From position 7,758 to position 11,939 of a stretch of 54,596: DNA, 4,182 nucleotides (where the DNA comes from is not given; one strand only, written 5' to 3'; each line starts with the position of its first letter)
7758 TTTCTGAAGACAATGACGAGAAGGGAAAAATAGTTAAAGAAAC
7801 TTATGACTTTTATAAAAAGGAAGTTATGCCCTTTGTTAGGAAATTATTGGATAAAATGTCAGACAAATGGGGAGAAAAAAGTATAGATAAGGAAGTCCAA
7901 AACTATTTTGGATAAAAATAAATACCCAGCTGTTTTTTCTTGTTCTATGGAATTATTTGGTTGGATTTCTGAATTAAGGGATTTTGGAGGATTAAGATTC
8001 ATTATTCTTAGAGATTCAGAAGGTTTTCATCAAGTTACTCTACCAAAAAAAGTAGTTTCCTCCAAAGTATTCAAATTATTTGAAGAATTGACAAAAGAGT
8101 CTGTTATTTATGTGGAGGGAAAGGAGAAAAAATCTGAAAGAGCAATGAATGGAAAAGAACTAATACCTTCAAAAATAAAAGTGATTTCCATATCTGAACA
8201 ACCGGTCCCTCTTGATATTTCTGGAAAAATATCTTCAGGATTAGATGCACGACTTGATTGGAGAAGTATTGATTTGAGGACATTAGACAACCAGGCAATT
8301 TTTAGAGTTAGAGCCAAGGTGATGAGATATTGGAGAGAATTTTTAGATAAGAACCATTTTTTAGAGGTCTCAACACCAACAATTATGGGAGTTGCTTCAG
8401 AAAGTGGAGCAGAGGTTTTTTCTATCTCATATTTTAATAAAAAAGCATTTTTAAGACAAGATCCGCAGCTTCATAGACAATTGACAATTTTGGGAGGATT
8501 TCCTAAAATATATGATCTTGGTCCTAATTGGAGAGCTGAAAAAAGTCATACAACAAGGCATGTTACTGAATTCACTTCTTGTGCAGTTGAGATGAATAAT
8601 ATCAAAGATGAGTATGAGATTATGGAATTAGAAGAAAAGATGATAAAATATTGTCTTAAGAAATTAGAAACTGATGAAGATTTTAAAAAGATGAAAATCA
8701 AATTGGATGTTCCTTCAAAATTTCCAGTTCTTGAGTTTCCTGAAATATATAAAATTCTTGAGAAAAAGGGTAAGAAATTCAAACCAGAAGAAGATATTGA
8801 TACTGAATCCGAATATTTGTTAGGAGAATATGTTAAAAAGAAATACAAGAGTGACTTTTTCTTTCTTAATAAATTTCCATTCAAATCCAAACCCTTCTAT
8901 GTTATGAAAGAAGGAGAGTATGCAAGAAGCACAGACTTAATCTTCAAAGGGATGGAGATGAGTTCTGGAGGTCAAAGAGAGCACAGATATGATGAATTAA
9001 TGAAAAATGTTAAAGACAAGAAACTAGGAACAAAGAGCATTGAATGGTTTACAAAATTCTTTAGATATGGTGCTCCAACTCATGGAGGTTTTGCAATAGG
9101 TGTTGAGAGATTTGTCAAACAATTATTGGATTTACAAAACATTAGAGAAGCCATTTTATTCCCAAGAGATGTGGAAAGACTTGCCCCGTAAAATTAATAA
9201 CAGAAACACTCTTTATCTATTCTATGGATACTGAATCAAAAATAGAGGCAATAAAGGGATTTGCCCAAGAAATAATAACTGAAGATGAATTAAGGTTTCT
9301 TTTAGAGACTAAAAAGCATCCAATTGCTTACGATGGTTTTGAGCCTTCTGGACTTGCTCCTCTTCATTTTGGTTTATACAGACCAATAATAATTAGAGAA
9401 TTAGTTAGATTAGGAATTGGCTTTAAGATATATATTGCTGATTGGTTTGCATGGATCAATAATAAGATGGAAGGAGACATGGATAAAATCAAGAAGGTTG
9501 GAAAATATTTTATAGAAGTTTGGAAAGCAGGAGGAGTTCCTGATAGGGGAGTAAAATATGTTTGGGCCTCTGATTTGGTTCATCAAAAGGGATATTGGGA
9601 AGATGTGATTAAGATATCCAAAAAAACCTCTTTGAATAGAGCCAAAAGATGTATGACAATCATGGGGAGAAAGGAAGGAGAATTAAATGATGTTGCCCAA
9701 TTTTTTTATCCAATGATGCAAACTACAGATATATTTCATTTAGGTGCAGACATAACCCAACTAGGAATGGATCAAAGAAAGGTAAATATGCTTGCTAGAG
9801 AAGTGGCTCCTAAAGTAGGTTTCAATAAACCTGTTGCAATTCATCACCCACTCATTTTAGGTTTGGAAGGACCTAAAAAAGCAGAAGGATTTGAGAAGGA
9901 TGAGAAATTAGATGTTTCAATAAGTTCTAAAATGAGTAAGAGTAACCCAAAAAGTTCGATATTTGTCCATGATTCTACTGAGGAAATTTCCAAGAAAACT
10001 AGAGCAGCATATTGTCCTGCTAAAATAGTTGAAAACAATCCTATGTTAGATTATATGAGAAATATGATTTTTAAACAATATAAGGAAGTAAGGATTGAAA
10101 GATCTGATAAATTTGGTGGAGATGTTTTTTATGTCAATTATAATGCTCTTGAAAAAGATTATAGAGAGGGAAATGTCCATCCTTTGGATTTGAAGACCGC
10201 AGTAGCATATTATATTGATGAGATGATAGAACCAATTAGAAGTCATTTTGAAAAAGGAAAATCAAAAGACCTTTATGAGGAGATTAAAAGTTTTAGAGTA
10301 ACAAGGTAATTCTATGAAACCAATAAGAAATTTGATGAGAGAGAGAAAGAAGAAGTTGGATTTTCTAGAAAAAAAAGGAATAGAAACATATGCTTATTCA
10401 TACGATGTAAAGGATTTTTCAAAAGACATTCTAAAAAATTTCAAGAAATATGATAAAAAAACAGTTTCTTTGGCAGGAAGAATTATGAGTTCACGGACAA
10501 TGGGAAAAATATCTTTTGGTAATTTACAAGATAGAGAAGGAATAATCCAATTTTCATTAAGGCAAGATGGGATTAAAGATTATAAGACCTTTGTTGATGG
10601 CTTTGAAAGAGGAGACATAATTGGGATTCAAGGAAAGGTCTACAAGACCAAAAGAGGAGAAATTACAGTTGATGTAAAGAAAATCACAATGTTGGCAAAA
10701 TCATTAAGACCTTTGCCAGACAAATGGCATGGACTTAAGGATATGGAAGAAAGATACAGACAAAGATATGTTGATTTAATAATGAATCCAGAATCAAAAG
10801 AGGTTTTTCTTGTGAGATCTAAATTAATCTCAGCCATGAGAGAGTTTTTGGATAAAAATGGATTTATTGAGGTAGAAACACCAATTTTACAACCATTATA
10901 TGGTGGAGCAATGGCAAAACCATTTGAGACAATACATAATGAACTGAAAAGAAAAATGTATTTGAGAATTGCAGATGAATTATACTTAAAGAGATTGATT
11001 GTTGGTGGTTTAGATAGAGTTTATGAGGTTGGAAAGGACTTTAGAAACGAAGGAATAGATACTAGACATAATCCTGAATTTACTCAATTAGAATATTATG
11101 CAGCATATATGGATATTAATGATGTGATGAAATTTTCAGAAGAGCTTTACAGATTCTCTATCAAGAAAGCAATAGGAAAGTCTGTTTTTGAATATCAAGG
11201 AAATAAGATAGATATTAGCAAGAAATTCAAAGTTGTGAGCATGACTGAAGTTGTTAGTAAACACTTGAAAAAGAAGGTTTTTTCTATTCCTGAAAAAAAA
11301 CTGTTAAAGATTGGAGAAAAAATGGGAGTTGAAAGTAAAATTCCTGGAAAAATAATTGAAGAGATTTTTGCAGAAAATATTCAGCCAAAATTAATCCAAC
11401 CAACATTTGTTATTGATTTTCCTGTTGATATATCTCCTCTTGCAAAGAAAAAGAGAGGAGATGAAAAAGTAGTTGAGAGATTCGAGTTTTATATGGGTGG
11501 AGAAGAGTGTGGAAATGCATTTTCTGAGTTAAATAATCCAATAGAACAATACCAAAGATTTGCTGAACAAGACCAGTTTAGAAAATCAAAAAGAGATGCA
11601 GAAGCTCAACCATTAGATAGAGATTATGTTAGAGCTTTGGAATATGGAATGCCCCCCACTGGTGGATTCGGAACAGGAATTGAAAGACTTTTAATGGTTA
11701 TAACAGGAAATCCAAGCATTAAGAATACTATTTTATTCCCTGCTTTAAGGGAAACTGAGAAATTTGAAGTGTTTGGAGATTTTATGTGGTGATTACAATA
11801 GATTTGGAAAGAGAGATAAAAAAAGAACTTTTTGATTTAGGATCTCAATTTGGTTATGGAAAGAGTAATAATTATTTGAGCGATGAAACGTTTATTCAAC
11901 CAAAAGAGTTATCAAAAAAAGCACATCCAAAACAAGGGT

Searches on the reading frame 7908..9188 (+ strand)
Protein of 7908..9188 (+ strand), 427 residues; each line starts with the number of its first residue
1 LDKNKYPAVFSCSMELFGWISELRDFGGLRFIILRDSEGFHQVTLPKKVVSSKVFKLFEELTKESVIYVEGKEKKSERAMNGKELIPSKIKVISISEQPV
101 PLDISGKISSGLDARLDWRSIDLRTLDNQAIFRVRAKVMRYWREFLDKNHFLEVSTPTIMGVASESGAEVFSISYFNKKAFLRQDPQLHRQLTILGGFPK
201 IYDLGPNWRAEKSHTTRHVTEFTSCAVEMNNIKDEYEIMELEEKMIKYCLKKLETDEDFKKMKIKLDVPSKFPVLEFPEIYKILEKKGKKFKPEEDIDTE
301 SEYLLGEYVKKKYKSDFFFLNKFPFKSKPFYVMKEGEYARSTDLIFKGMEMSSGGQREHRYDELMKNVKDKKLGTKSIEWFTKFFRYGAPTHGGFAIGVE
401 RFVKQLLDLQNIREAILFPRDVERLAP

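Call 35: search_protein_families(library=ncbifam, proteins=[window:7908-9188:+], max_evalue=0.00001)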
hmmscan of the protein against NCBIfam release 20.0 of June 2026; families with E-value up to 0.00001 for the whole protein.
window:7908-9188:+ (427 aa): 17 families
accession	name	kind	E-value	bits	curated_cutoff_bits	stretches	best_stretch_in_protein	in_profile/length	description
NF003483.0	PRK05159.1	equivalog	3.1e-142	474.5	353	1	13-427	19-438/438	aspartate--tRNA(Asn) ligase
TIGR00458.1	aspS_nondisc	equivalog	1.7e-121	406.2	368.4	1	15-427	16-428/428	aspartate--tRNA(Asn) ligase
NF003037.0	PRK03932.1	equivalog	1.7e-74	251.4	414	1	13-426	18-450/451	asparagine--tRNA ligase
TIGR00457.1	asnS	equivalog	8e-69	232.6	342.6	1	14-425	19-453/455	asparagine--tRNA ligase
NF001750.0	PRK00476.1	equivalog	1.4e-57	195.3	443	2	14-263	21-278/590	aspartate--tRNA ligase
TIGR00459.1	aspS_bact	equivalog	2.1e-51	175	373.85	2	14-281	19-278/586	aspartate--tRNA ligase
TIGR00499.1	lysS_bact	equivalog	1.2e-37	129.7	427.6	1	14-304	56-345/496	lysine--tRNA ligase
NF001756.1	PRK00484.1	subfamily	4.7e-37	127.8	468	1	14-419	54-483/488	lysine--tRNA ligase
NF005052.0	PRK06462.1-1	equivalog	2.1e-35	122.5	368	1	125-420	42-345/353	asparagine synthetase A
NF009460.0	PRK12820.1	equivalog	1.1e-32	113.1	1379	2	15-246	39-287/723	bifunctional aspartyl-tRNA synthetase/aspartyl/glutamyl-tRNA amidotransferase subunit C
NF005054.0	PRK06462.1-4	equivalog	7.6e-29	100.8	309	1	122-420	15-310/318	asparagine synthetase A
NF002821.0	PRK02983.1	equivalog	2.1e-26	92.3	742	1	13-275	661-926/1102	bifunctional lysylphosphatidylglycerol synthetase/lysine--tRNA ligase LysX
NF005055.0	PRK06462.1-5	equivalog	3.4e-17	62.6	389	1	158-424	64-337/341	asparagine synthetase A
TIGR00462.1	genX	equivalog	4.7e-15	55.8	286.9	1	133-418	2-304/304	EF-P lysine aminoacylase EpmA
NF009101.0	PRK12445.1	subfamily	9.1e-15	54.2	1026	1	27-252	81-304/505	lysine--tRNA ligase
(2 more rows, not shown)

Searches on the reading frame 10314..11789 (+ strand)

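Call 35: search_protein_families(library=ncbifam, proteins=[window:10314-11789:+], max_evalue=0.00001)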
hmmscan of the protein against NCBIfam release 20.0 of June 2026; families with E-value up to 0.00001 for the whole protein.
window:10314-11789:+ (492 aa): 15 families
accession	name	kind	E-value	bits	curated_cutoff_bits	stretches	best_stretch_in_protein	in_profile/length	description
NF001756.1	PRK00484.1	subfamily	9.5e-187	621.5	468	1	6-480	2-487/488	lysine--tRNA ligase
TIGR00499.1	lysS_bact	equivalog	1.4e-168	561.6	427.6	1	8-481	6-495/496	lysine--tRNA ligase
NF002821.0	PRK02983.1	equivalog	3.2e-146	489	742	1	8-480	622-1100/1102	bifunctional lysylphosphatidylglycerol synthetase/lysine--tRNA ligase LysX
NF009101.0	PRK12445.1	subfamily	1.4e-130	436.2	1026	1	7-480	18-503/505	lysine--tRNA ligase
TIGR00462.1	genX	equivalog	1.6e-64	218.3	286.9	1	168-475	4-304/304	EF-P lysine aminoacylase EpmA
NF006828.0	PRK09350.1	equivalog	5.9e-56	190.1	264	1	161-477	12-322/325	elongation factor P--(R)-beta-lysine ligase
NF003483.0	PRK05159.1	equivalog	4.6e-51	174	353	1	43-476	11-430/438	aspartate--tRNA(Asn) ligase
TIGR00458.1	aspS_nondisc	equivalog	2e-44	152.2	368.4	1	45-478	9-422/428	aspartate--tRNA(Asn) ligase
TIGR00459.1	aspS_bact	equivalog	8e-44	149.9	373.85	2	48-316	16-280/586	aspartate--tRNA ligase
NF001750.0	PRK00476.1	equivalog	4.7e-41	140.8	443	2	47-291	17-270/590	aspartate--tRNA ligase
NF003037.0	PRK03932.1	equivalog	1e-35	123.6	414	1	43-480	11-447/451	asparagine--tRNA ligase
TIGR00457.1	asnS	equivalog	7.4e-35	120.6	342.6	1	37-481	5-452/455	asparagine--tRNA ligase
NF009460.0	PRK12820.1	equivalog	1.2e-26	93.1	1379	1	49-279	36-287/723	bifunctional aspartyl-tRNA synthetase/aspartyl/glutamyl-tRNA amidotransferase subunit C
NF005052.0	PRK06462.1-1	equivalog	1.8e-17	63.4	368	1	141-477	26-345/353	asparagine synthetase A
NF005054.0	PRK06462.1-4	equivalog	2.9e-14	52.9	309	1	155-317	15-189/318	asparagine synthetase A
